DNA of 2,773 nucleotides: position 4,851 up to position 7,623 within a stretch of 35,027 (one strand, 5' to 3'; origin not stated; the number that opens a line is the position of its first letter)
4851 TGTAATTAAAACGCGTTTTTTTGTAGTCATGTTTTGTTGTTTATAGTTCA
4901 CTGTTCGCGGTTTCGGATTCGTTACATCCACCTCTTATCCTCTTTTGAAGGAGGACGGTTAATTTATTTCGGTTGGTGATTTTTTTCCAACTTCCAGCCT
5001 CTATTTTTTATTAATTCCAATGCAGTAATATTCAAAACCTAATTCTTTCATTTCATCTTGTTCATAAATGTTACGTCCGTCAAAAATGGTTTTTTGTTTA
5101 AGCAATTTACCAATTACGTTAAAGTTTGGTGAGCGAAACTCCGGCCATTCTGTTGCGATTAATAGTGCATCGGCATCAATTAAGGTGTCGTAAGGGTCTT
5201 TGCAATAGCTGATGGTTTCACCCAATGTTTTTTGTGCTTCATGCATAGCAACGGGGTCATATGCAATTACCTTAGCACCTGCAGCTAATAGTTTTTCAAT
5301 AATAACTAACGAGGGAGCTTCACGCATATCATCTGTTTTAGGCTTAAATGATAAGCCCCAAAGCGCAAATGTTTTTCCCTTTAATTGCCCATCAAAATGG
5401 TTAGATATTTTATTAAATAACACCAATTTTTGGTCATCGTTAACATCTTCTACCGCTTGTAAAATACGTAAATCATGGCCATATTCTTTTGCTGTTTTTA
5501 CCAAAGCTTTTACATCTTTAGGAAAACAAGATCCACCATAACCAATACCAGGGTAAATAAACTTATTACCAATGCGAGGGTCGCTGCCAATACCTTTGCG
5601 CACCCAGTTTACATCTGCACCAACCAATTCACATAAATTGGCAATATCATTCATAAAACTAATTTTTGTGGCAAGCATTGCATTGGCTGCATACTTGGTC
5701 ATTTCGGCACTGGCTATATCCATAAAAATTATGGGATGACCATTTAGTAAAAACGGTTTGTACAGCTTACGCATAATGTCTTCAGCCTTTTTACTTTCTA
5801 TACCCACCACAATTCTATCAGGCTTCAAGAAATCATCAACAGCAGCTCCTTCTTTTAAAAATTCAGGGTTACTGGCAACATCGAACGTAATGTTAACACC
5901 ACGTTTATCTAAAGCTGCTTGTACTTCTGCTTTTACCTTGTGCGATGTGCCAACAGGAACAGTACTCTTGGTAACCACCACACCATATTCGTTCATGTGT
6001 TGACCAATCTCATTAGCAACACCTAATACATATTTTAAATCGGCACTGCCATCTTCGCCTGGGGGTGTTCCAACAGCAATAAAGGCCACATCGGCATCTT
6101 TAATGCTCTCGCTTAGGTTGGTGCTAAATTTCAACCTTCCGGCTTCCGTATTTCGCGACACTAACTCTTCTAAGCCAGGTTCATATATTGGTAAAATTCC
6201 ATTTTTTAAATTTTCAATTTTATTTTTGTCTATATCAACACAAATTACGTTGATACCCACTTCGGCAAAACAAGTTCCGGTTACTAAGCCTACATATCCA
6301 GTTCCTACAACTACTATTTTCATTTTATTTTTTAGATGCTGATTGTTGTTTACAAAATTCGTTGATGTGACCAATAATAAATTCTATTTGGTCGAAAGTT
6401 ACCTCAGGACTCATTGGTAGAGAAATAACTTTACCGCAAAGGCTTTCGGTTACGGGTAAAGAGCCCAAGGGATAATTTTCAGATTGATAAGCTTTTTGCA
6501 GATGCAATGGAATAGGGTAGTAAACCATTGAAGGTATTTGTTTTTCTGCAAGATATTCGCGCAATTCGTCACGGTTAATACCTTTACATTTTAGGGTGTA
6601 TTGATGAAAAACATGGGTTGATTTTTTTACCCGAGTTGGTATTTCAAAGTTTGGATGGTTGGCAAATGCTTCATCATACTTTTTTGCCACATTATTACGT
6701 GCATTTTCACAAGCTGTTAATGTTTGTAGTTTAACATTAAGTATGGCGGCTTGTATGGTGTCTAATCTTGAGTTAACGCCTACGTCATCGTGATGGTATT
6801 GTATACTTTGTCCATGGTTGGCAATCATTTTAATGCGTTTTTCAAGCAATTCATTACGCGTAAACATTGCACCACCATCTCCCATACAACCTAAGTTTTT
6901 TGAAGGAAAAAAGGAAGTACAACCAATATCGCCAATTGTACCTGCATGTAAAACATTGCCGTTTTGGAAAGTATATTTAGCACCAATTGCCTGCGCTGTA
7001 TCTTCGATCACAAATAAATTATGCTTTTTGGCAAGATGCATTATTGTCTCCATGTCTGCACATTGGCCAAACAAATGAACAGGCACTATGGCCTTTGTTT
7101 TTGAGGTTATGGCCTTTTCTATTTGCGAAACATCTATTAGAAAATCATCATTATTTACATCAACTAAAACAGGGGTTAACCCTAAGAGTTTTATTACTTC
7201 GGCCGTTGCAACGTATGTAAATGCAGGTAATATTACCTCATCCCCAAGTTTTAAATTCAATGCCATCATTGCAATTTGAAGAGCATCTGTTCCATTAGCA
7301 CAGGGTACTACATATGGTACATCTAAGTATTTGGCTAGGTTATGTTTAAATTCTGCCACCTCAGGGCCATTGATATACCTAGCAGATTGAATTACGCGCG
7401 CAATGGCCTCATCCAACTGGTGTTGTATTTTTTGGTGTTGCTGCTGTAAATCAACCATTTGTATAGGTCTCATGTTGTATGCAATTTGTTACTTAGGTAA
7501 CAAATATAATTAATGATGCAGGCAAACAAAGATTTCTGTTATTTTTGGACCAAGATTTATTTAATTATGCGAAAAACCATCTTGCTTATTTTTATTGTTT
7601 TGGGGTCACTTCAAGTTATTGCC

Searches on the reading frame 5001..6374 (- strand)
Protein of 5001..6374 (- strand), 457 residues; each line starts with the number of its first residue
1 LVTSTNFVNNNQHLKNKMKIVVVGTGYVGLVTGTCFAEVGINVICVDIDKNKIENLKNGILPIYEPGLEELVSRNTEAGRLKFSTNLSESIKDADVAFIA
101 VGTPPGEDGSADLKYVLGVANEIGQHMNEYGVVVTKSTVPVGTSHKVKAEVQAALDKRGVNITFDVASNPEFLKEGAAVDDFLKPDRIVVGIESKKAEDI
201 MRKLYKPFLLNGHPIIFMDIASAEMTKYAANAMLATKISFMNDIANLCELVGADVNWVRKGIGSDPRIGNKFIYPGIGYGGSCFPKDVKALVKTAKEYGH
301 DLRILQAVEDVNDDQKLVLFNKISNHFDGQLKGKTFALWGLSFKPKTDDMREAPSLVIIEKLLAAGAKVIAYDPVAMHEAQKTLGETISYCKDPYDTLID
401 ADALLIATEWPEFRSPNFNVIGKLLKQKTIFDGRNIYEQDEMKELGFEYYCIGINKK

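Call 25: search_protein_families(library=pfam, proteins=[window:5001-6374:-], max_evalue=0.001)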
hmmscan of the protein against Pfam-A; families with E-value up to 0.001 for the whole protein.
window:5001-6374:- (457 aa): 7 families
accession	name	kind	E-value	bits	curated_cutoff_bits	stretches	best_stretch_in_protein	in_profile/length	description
PF03721.20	UDPG_MGDP_dh_N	-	5.1e-69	232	27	1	18-204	1-187/187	UDP-glucose/GDP-mannose dehydrogenase family, NAD binding domain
PF00984.24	UDPG_MGDP_dh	-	1.3e-40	137.8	25.4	1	222-313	2-93/94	UDP-glucose/GDP-mannose dehydrogenase family, central domain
PF03720.21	UDPG_MGDP_dh_C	-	2.6e-35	121.3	30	1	337-438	1-102/103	UDP-glucose/GDP-mannose dehydrogenase family, UDP binding domain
PF02558.23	ApbA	-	3e-05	24.1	22.2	1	20-115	1-88/150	Ketopantoate reductase PanE/ApbA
PF02737.24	3HCDH_N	-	3.2e-05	24.4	22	1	19-98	1-83/180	3-hydroxyacyl-CoA dehydrogenase, NAD binding domain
PF00107.32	ADH_zinc_N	-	0.00074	19.9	31.8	0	28-104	2-69/129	Zinc-binding dehydrogenase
PF07992.20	Pyr_redox_2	-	0.001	19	26.1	0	15-70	140-195/291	Pyridine nucleotide-disulphide oxidoreductase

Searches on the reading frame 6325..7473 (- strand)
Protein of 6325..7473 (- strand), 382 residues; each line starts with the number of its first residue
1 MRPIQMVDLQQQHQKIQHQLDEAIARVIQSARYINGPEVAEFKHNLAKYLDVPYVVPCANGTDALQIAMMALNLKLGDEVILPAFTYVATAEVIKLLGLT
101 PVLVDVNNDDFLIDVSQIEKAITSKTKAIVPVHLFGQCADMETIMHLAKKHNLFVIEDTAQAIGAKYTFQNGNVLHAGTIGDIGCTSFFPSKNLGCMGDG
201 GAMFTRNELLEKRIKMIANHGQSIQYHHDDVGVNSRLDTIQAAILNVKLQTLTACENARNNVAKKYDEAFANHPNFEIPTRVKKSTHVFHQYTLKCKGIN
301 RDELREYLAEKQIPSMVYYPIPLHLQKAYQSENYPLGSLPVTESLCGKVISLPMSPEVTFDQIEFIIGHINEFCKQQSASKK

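Call 25: search_protein_families(library=pfam, proteins=[window:6325-7473:-], max_evalue=0.001)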
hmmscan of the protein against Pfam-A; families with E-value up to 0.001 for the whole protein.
window:6325-7473:- (382 aa): 5 families
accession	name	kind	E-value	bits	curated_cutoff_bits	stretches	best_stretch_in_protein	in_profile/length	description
PF01041.23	DegT_DnrJ_EryC1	-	9.8e-112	374.2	19.8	1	16-370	3-359/360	DegT/DnrJ/EryC1/StrS aminotransferase family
PF00155.27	Aminotran_1_2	-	2.4e-14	53.8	19.7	1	30-223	35-250/361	Aminotransferase class I and II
PF01212.27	Beta_elim_lyase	-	5.9e-09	36.1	27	1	31-285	26-279/288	Beta-eliminating lyase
PF00266.25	Aminotran_5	-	5.1e-08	32.7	21.5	1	38-165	44-182/371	Aminotransferase class-V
PF01053.26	Cys_Met_Meta_PP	-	6.6e-08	31.9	27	1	32-162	48-177/381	Cys/Met metabolism PLP-dependent enzyme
